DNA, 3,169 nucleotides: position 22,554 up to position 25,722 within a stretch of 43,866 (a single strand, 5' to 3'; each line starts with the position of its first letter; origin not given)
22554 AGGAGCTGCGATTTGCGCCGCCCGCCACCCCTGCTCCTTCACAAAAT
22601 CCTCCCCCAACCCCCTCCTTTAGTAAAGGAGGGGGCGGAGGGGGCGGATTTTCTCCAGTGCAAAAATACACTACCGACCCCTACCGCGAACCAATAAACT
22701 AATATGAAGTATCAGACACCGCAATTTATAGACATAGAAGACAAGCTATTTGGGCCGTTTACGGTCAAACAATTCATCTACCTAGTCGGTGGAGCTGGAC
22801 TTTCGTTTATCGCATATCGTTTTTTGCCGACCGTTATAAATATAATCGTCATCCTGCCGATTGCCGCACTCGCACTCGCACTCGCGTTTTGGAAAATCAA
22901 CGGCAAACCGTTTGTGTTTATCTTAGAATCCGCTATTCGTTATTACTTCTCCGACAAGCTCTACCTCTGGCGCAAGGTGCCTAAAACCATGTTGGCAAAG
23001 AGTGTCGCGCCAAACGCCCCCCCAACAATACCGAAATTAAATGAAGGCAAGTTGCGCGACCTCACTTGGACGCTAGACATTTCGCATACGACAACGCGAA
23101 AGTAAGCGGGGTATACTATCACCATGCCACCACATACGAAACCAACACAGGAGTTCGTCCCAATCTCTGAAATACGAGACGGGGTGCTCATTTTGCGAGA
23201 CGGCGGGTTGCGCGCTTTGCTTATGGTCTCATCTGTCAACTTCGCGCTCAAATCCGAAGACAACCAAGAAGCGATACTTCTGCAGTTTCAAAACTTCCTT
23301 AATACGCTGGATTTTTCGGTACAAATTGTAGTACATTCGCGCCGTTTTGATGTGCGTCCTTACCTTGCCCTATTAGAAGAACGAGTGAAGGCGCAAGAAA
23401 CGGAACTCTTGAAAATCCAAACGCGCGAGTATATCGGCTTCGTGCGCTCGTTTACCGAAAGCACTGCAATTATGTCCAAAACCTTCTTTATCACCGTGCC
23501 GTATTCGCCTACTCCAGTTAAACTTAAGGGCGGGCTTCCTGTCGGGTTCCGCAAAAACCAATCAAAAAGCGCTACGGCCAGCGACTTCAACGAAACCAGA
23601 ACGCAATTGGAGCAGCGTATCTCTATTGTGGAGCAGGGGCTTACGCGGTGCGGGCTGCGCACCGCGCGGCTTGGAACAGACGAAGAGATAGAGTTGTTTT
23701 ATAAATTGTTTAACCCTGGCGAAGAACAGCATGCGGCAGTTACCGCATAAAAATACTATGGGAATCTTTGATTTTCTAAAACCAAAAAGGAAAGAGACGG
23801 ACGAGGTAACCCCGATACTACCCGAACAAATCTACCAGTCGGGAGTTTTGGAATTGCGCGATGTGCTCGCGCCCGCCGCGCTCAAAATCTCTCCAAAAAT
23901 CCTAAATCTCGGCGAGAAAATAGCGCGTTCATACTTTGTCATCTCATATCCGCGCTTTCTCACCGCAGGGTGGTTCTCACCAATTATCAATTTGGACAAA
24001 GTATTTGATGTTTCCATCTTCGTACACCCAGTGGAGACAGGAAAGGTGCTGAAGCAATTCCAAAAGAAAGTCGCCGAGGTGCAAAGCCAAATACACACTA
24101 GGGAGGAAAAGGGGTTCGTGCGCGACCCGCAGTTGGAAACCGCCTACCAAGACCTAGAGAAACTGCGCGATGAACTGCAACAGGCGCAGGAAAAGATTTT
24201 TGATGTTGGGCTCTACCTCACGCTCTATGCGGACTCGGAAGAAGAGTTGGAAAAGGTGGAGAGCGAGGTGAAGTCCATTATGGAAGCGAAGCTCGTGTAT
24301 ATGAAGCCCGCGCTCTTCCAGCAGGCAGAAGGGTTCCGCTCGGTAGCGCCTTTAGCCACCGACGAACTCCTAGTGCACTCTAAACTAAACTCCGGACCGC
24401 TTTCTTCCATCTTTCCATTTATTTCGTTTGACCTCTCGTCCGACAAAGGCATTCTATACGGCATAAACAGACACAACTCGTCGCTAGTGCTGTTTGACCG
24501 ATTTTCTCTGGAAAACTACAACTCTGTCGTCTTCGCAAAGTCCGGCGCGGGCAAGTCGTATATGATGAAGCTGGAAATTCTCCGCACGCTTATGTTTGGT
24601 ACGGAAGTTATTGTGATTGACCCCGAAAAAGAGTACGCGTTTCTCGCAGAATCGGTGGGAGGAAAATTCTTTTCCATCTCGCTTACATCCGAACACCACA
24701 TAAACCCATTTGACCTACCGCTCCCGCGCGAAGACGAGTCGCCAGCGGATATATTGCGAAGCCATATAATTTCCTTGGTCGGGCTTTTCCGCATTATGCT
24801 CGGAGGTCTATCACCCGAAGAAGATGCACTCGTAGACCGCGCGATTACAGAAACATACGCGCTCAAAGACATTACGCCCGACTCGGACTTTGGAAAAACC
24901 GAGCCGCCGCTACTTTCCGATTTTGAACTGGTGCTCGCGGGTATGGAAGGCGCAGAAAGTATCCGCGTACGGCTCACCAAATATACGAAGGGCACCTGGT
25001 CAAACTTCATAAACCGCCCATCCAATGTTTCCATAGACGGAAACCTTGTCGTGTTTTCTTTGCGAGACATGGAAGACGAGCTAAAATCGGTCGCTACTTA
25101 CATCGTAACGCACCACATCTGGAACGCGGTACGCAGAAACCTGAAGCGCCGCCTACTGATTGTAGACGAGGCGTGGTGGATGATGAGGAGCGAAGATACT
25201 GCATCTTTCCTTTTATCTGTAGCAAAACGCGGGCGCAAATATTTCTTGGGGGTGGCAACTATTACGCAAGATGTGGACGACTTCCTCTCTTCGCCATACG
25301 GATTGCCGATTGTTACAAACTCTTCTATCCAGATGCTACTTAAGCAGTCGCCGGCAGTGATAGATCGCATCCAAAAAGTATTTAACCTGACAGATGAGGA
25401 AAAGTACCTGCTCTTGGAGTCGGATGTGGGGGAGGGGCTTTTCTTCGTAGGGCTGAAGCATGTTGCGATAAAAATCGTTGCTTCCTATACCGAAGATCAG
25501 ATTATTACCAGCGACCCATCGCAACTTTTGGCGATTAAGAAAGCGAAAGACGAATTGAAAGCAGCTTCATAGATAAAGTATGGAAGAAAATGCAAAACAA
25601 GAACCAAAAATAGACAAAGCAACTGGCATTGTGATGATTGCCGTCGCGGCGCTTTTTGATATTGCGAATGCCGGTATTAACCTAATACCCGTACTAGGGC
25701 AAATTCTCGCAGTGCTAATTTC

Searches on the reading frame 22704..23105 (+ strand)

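Call 53: search_protein_families(library=pfam, proteins=[window:22704-23105:+], max_evalue=0.00001)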
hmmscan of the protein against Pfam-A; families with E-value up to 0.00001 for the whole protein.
window:22704-23105:+ (133 aa): 1 family
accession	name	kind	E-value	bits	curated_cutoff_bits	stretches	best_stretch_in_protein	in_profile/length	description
PF12666.12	PrgI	-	7.5e-11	42.9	27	1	10-84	8-86/91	PrgI family protein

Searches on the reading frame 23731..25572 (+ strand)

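Call 53: search_protein_families(library=pfam, proteins=[window:23731-25572:+], max_evalue=0.00001)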
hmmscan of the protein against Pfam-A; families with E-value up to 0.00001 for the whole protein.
window:23731-25572:+ (613 aa): 3 families
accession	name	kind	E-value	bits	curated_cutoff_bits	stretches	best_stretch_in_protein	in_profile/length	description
PF19044.6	P-loop_TraG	-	2.2e-24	86.3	25.8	2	418-563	192-344/413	TraG P-loop domain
PF12846.13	AAA_10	-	3.1e-11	43.4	27.5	0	262-322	21-84/362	AAA-like domain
PF01935.23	DUF87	-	5.5e-07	30.4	23.2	1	267-329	28-92/220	Helicase HerA, central domain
